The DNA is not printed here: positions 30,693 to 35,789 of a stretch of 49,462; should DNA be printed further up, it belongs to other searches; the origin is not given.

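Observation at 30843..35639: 1598-aa TM-anchored protein made of about 80 copies of a 17-residue G-N-V-I-G / P-D-G-T-V-V repeat, inserted between virB9 and virB10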

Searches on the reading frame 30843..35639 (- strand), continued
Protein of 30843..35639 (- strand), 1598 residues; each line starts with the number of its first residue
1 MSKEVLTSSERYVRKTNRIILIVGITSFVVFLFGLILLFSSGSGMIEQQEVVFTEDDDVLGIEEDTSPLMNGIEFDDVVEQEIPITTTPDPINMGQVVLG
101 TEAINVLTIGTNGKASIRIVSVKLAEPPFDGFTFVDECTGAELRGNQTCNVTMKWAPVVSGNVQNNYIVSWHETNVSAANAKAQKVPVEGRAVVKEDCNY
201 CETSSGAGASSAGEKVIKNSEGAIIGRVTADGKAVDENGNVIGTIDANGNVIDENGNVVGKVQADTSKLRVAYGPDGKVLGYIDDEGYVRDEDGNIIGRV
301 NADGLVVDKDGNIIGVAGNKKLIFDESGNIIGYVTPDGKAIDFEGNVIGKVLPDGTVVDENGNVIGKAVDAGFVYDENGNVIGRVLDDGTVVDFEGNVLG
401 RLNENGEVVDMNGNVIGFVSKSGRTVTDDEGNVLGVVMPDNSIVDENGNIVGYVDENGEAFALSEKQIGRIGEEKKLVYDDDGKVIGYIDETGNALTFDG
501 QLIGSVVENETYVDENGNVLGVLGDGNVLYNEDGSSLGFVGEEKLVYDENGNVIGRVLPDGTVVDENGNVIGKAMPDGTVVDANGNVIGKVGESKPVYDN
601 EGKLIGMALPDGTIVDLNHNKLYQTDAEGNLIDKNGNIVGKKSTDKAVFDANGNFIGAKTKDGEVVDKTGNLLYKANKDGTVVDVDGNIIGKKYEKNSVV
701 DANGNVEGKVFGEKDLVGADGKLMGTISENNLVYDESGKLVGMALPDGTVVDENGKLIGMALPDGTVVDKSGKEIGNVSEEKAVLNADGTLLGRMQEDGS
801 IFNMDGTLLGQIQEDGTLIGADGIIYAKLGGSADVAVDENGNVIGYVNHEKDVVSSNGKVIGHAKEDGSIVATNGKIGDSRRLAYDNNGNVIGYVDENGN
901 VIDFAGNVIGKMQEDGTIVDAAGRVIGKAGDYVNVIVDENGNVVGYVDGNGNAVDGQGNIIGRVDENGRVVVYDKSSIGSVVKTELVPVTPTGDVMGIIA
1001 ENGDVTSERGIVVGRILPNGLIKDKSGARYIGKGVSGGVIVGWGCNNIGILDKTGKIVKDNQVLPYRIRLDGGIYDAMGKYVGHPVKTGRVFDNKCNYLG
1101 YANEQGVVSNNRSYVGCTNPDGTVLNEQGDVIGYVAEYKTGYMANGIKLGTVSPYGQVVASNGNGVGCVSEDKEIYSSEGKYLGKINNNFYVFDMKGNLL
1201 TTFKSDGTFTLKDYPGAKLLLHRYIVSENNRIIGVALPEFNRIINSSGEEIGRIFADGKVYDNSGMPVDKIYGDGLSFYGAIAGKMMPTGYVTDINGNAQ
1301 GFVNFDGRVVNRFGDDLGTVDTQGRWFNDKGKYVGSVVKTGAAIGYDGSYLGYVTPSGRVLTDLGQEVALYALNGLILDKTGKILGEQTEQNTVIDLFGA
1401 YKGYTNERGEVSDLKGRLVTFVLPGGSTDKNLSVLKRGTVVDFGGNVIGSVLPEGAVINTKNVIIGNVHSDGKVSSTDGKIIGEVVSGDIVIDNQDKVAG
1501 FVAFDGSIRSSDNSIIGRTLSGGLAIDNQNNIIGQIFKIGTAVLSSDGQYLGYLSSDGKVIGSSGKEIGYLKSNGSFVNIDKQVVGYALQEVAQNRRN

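Call 32: find_encoding_contigs(protein=P0100, flank=10000, max_places=2)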
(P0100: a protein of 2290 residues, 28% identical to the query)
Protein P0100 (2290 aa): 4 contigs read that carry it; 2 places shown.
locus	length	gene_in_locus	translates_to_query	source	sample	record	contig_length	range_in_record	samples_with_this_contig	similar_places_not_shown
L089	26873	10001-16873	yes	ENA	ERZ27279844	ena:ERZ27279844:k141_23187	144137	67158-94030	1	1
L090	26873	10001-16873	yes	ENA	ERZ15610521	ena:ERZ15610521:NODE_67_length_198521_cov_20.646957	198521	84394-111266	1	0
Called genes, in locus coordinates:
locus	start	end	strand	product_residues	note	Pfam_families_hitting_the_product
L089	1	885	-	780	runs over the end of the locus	PF02534:T4SS-DNA_transf, PF10412:TrwB_AAD_bind, PF12696:TraG-D_C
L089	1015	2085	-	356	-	-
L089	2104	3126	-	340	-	-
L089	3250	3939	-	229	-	PF00561:Abhydrolase_1, PF12697:Abhydrolase_6, PF12146:Hydrolase_4 (weak)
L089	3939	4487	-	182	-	PF00857:Isochorismatase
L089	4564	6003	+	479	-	PF00270:DEAD, PF04851:ResIII, PF00271:Helicase_C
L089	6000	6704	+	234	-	PF02230:Abhydrolase_2, PF00326:Peptidase_S9 (faint), PF00756:Esterase (weak)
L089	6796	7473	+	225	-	PF04335:VirB8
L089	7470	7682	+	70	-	-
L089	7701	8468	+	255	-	PF04335:VirB8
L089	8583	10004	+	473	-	PF03524:CagX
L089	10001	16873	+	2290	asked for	PF12396:DUF3659 (faint), PF21784:Bflower (faint), PF05593:RHS_repeat (faint), PF21785:Bflower_2, PF03743:TrbI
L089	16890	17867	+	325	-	PF00437:T2SSE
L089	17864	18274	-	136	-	PF07309:FlaF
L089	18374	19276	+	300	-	PF00497:SBP_bac_3 (faint)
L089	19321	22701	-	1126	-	PF07690:MFS_1, PF01553:Acyltransferase, PF00501:AMP-binding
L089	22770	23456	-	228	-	PF00072:Response_reg, PF00486:Trans_reg_C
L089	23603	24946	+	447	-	PF00006:ATP-synt_ab, PF18269:T3SS_ATPase_C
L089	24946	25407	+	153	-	PF02050:FliJ (weak)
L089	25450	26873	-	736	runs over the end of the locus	PF10150:RNase_E_G, PF20833:RNase_E_G_Thio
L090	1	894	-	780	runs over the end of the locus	PF02534:T4SS-DNA_transf, PF10412:TrwB_AAD_bind, PF12696:TraG-D_C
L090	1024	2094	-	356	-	-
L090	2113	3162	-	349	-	-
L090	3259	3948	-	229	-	PF00561:Abhydrolase_1, PF12697:Abhydrolase_6, PF12146:Hydrolase_4 (weak)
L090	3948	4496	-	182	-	PF00857:Isochorismatase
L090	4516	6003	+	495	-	PF00270:DEAD, PF04851:ResIII, PF00271:Helicase_C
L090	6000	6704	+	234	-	PF02230:Abhydrolase_2, PF00326:Peptidase_S9 (faint), PF00756:Esterase (weak)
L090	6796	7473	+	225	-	PF04335:VirB8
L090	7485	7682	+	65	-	-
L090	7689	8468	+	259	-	PF04335:VirB8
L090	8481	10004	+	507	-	PF03524:CagX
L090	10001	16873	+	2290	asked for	PF12396:DUF3659 (faint), PF21784:Bflower (faint), PF05593:RHS_repeat (faint), PF21785:Bflower_2, PF03743:TrbI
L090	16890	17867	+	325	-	PF00437:T2SSE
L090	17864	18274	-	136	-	PF07309:FlaF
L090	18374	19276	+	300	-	PF00497:SBP_bac_3 (faint)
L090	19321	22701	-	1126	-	PF07690:MFS_1, PF01553:Acyltransferase, PF00501:AMP-binding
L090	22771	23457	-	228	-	PF00072:Response_reg, PF00486:Trans_reg_C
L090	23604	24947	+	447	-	PF00006:ATP-synt_ab, PF18269:T3SS_ATPase_C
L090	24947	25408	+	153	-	PF02050:FliJ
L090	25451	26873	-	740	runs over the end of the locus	PF10150:RNase_E_G, PF20833:RNase_E_G_Thio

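Call 33: find_encoding_contigs(protein=P0181, flank=10000, max_places=2)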
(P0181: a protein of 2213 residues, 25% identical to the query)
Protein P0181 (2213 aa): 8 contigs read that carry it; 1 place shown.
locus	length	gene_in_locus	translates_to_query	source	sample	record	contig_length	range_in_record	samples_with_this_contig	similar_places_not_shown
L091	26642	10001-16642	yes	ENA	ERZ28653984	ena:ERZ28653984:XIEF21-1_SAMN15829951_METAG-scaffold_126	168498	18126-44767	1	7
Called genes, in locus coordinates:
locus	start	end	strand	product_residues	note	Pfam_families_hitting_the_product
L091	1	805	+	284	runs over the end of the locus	PF00763:THF_DHG_CYH, PF02882:THF_DHG_CYH_C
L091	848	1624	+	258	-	PF07195:FliD_C (weak)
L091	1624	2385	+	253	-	-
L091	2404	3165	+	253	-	-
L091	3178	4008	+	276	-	-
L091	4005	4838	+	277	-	-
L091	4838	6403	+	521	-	-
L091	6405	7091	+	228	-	PF04335:VirB8 (weak)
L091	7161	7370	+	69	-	-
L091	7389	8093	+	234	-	PF04335:VirB8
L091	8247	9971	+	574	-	PF03524:CagX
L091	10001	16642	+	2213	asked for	PF21784:Bflower (faint), PF21785:Bflower_2 (weak), PF12396:DUF3659 (weak), PF03743:TrbI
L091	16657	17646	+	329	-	PF00437:T2SSE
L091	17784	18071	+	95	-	-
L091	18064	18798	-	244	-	PF08534:Redoxin, PF00578:AhpC-TSA, PF10417:1-cysPrx_C (weak)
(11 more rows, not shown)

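Call 34: find_encoding_contigs(protein=P0106, flank=10000, max_places=2)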
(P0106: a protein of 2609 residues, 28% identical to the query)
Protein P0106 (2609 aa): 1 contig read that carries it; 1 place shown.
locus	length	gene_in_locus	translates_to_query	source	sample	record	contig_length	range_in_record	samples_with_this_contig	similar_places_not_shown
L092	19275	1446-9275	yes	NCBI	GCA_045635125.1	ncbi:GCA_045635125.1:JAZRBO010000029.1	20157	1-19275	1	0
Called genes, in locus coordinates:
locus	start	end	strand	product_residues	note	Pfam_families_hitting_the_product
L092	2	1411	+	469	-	?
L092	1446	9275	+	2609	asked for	PF21785:Bflower_2, PF12396:DUF3659 (weak), PF21785:Bflower_2, PF12396:DUF3659 (weak), PF21785:Bflower_2, PF21785:Bflower_2, PF21785:Bflower_2, PF03743:TrbI, +3 more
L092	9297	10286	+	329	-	PF00437:T2SSE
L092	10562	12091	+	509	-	-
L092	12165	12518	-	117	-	PF00453:Ribosomal_L20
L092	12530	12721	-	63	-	PF01632:Ribosomal_L35p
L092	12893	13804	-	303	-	PF07549:Sec_GG, PF02355:SecD_SecF_C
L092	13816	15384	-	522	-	PF21760:SecD_1st, PF22599:SecDF_P1_head, PF02355:SecD_SecF_C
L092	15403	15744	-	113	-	PF02699:YajC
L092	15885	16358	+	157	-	PF00692:dUTPase, PF22769:DCD (weak)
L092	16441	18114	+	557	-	PF00005:ABC_tran, PF02463:SMC_N (faint), PF13401:AAA_22 (faint), PF13476:AAA_23 (faint), PF13555:AAA_29 (faint), PF13166:AAA_13 (faint), PF12848:ABC_tran_Xtn, PF00005:ABC_tran, +2 more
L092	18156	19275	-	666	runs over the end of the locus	?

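Call 81: find_encoding_contigs(protein=P0143, flank=10000, max_places=2)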
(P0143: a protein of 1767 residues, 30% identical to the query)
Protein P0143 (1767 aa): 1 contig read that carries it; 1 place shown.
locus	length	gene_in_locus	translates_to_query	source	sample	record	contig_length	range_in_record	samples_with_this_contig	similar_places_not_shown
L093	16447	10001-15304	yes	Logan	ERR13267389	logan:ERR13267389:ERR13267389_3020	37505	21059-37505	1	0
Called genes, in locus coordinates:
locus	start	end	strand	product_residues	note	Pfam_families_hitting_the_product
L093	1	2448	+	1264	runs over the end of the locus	-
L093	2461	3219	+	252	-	PF04335:VirB8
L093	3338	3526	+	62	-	-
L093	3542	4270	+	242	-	PF04335:VirB8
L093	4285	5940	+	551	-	PF03524:CagX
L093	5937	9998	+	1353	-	-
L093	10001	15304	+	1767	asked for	PF05593:RHS_repeat (faint), PF21784:Bflower (faint), PF21785:Bflower_2, PF12396:DUF3659 (weak), PF21785:Bflower_2, PF03743:TrbI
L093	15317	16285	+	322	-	PF00437:T2SSE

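Call 82: find_encoding_contigs(protein=P0149, flank=10000, max_places=2)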
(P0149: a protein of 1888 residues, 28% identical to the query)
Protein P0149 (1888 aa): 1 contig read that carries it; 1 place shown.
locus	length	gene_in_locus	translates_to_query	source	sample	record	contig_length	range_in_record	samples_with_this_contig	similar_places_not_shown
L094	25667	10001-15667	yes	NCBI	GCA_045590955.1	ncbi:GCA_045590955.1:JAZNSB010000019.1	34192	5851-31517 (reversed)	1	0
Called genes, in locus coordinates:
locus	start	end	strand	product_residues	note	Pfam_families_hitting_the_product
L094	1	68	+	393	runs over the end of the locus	-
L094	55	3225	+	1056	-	-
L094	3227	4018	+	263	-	PF04335:VirB8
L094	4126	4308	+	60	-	-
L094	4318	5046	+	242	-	PF04335:VirB8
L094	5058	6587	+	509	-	PF03524:CagX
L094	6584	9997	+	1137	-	-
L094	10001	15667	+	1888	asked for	PF12396:DUF3659 (faint), PF21784:Bflower (faint), PF21785:Bflower_2, PF03743:TrbI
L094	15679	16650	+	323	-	PF01580:FtsK_SpoIIIE (faint), PF00437:T2SSE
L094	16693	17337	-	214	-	-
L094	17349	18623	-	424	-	-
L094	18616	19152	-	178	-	-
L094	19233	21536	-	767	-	-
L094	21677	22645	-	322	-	PF01381:HTH_3, PF07022:Phage_CI_repr (weak), PF12844:HTH_19 (weak), PF13443:HTH_26 (faint), PF13560:HTH_31, PF01381:HTH_3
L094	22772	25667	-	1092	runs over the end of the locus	PF04610:TrbL (weak)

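Call 83: find_encoding_contigs(protein=P0163, flank=10000, max_places=2)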
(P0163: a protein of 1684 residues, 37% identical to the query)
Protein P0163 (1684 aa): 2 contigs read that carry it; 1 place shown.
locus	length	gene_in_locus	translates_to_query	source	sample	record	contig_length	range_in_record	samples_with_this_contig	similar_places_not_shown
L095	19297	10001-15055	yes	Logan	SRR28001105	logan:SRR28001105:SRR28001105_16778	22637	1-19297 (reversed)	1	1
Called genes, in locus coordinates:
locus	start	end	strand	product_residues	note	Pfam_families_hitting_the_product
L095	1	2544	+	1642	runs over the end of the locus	-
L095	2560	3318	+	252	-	PF04335:VirB8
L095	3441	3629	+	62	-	-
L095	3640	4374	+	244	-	PF04335:VirB8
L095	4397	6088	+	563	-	PF03524:CagX, PF05036:SPOR (weak)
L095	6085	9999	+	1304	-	-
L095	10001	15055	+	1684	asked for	PF05593:RHS_repeat (faint), PF12396:DUF3659 (faint), PF21785:Bflower_2 (weak), PF21784:Bflower, PF21785:Bflower_2, PF03743:TrbI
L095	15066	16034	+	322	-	PF00437:T2SSE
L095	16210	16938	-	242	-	-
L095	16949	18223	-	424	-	-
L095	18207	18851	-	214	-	-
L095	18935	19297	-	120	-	?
